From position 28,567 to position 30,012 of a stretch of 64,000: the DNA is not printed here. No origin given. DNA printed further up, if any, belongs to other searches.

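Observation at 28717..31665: PCP-motif (P1B-5-like) P-type ATPase co-transcribed with a periplasmic beta-helix / 4-TM protein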

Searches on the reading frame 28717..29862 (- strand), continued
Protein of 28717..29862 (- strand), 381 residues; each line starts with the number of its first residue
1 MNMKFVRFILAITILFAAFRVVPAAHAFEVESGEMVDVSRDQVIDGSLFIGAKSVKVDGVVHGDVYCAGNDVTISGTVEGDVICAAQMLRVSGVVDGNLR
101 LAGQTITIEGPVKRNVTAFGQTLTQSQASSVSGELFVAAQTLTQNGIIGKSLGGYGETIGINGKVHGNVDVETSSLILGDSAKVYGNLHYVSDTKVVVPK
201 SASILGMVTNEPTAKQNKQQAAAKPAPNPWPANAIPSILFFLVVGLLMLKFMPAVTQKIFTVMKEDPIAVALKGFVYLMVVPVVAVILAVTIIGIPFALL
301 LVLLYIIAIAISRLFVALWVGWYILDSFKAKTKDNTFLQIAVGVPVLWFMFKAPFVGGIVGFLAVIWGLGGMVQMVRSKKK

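Call 82: search_dna_similar(query=window:28717-29862:-, collection=plasmids, mode=protein, max_rows=40, max_evalue=0.001)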
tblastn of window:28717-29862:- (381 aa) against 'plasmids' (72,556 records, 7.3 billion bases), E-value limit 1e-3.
Records with a match: 6; places in all: 7; records where one place covers at least 80% of the query: 0.
Best place of each record, by identity: <60% 6.
By first word of the organism name: Acaryochloris 3; Peptoclostridium 1; Halobaculum 1; Sulfitobacter 1.
By predicted mobility (MOB-suite, as given by PLSDB): non-mobilizable 5; conjugative 1.
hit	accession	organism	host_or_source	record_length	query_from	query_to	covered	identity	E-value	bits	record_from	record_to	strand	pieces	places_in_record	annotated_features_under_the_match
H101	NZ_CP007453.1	Peptoclostridium acidaminophilum DSM 3953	black mud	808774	26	202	46%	29.2%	2e-16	89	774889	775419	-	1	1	polymer-forming cytoskeletal protein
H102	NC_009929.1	Acaryochloris marina MBIC11017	-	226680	38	212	46%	27.6%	7e-12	75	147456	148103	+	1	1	polymer-forming cytoskeletal protein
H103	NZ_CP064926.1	Acaryochloris marina S15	cell culture,surface of Pikea pinnata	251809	38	212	46%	27.6%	3e-11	72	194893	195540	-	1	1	polymer-forming cytoskeletal protein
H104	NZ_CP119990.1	Halobaculum marinum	cell culture,sediment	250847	2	118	31%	33.3%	2e-6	58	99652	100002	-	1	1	polymer-forming cytoskeletal protein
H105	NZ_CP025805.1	Sulfitobacter sp. SK012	Marine Sediment,North Sea (sediment)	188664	41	143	27%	33.1%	2e-6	58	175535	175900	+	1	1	hypothetical protein (x2)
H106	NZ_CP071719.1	Acaryochloris sp. 'Moss Beach'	culture,intertidal zone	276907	38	142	28%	32.4%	2e-9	67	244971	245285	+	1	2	polymer-forming cytoskeletal protein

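Call 83: get_annotated_region(hit=H104, flank=2500)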
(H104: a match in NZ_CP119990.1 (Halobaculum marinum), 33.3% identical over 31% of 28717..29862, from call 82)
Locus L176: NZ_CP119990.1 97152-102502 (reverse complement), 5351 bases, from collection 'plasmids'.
description: Halobaculum sp. DT55 plasmid unnamed1, complete sequence
organism: Halobaculum marinum (NCBI taxid 3031996)
taxonomy: Archaea; Euryarchaeota; Halobacteria; Halobacteriales; Haloferacaceae; Halobaculum; Halobaculum marinum
host: -; source: cell culture,sediment; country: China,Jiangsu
typing (MOB-suite, as given by PLSDB): non-mobilizable
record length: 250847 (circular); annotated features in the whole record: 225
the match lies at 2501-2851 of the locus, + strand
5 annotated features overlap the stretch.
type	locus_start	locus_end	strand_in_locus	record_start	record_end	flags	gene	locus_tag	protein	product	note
CDS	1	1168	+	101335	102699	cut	-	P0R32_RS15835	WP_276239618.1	metallophosphoesterase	-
CDS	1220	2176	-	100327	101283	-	-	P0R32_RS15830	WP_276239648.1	formylglycine-generating enzyme family protein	-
CDS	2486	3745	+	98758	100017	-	-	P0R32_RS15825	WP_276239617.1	polymer-forming cytoskeletal protein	-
CDS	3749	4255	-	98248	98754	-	-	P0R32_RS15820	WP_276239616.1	LURP-one-related family protein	-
CDS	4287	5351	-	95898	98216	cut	-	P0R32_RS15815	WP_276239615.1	arylsulfatase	-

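Call 84: get_annotated_region(hit=H101, flank=2500)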
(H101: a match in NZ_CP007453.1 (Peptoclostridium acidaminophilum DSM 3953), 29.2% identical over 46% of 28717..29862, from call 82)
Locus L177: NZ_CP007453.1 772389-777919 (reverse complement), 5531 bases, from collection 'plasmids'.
description: Peptoclostridium acidaminophilum DSM 3953 strain al-2 plasmid EAL2_808p, complete sequence
organism: Peptoclostridium acidaminophilum DSM 3953 (NCBI taxid 1286171)
taxonomy: Bacteria; Bacillota; Clostridia; Peptostreptococcales; Peptoclostridiaceae; Peptoclostridium; Peptoclostridium acidaminophilum; Peptoclostridium acidaminophilum DSM 3953
host: -; source: black mud; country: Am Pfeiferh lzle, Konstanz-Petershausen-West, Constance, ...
typing (MOB-suite, as given by PLSDB): non-mobilizable
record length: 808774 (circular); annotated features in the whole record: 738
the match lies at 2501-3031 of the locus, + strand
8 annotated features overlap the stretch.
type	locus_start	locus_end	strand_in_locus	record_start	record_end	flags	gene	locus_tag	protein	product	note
CDS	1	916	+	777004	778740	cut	polX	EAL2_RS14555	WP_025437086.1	DNA polymerase/3'-5' exonuclease PolX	GO:0006281 - DNA repair [Evidence IEA]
CDS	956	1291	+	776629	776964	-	-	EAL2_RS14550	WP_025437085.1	hypothetical protein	-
CDS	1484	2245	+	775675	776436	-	-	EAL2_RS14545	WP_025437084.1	DUF2087 domain-containing protein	-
CDS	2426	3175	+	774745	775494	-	-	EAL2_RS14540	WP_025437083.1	polymer-forming cytoskeletal protein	-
CDS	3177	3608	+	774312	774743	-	-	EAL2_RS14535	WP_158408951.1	hypothetical protein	-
CDS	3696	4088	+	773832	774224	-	-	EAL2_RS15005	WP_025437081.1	DUF4164 family protein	-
CDS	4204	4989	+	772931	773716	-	-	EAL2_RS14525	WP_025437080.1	zinc ribbon domain-containing protein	-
CDS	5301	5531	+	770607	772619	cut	-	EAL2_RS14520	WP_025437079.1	transporter substrate-binding domain-containing protein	-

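Call 92: find_homologous_proteins(query=L176:2486-3742:+, max_evalue=1e-10)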
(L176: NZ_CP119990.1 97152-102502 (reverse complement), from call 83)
Query L176:2486-3742:+ (419 aa): 13 proteins with E <= 1e-10 among 8000 candidates.
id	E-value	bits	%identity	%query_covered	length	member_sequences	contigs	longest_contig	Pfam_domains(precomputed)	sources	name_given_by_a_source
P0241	3.4e-250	848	100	100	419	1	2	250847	PF26514.1,PF04519.20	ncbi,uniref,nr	ncbi:bactofilin family protein [Halobaculum marinum]|uniref:Polymer-forming cytoskeletal protein n=1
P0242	6.6e-120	419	60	94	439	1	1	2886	PF26514.1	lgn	-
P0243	2.5e-78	282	47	91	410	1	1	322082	PF26514.1,PF04519.20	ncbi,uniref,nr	ncbi:hypothetical protein GJR96_16600 [Haloferax sp. MBLA0076]|uniref:DUF8173 domain-containing prot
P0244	4.4e-72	261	48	88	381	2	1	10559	PF26514.1,PF04519.20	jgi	-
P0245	1.3e-31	128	36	79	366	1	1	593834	PF26514.1,PF04519.20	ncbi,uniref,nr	ncbi:polymer-forming cytoskeletal protein [Halorubrum sp. CSM-61]|uniref:bactofilin family protein n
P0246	6.5e-29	119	36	85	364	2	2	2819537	PF26514.1,PF04519.20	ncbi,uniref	ncbi:bactofilin family protein [Halorubrum trueperi]|uniref:Polymer-forming cytoskeletal protein n=1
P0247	1.3e-27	115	34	78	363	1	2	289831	PF26514.1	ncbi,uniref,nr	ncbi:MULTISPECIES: bactofilin family protein [Halorubrum]|uniref:Cell shape determination protein Cc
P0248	3.5e-23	100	33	85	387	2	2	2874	PF26514.1,PF04519.20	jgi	jgi:cytoskeletal protein CcmA (bactofilin family)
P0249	3.5e-22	97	34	88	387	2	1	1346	PF26514.1,PF04519.20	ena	-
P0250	5.9e-18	83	33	85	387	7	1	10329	PF26514.1,PF04519.20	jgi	jgi:cytoskeletal protein CcmA (bactofilin family)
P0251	2.4e-12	65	27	82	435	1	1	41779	PF26514.1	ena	-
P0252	5.1e-11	60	32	26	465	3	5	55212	PF26514.1,PF04519.20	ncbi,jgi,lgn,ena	-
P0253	7.1e-11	60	33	68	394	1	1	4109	PF26514.1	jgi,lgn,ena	-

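Call 104: search_protein_representatives(alignment_id=A1)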
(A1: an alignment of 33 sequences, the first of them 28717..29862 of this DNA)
Query: 33 sequences, 385 profile positions. Proteins with E-value up to 0.001 (for the whole library): 21963; up to 1e-10: 16252; up to 1e-30: 9022. The best 150 are listed.
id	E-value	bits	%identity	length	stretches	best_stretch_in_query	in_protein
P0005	5.0e-133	460.2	-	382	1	1-381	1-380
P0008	1.5e-131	455.3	-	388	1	1-378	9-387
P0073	2.1e-125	435.1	-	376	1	2-383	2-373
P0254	1.6e-123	428.9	-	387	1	1-382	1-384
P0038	4.9e-122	424.0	-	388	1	4-379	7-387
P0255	4.5e-121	420.8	-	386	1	1-379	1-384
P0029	6.7e-121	420.2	-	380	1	2-380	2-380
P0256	6.3e-120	417.0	-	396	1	1-382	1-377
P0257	6.7e-120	416.9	-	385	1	1-379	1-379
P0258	1.3e-119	416.0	-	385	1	1-382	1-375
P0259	2.3e-119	415.2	-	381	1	1-379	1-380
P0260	5.5e-119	413.9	-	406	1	5-379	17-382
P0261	1.3e-118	412.6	-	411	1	4-383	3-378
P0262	1.6e-118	412.4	-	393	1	4-380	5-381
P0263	2.1e-118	412.0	-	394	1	1-381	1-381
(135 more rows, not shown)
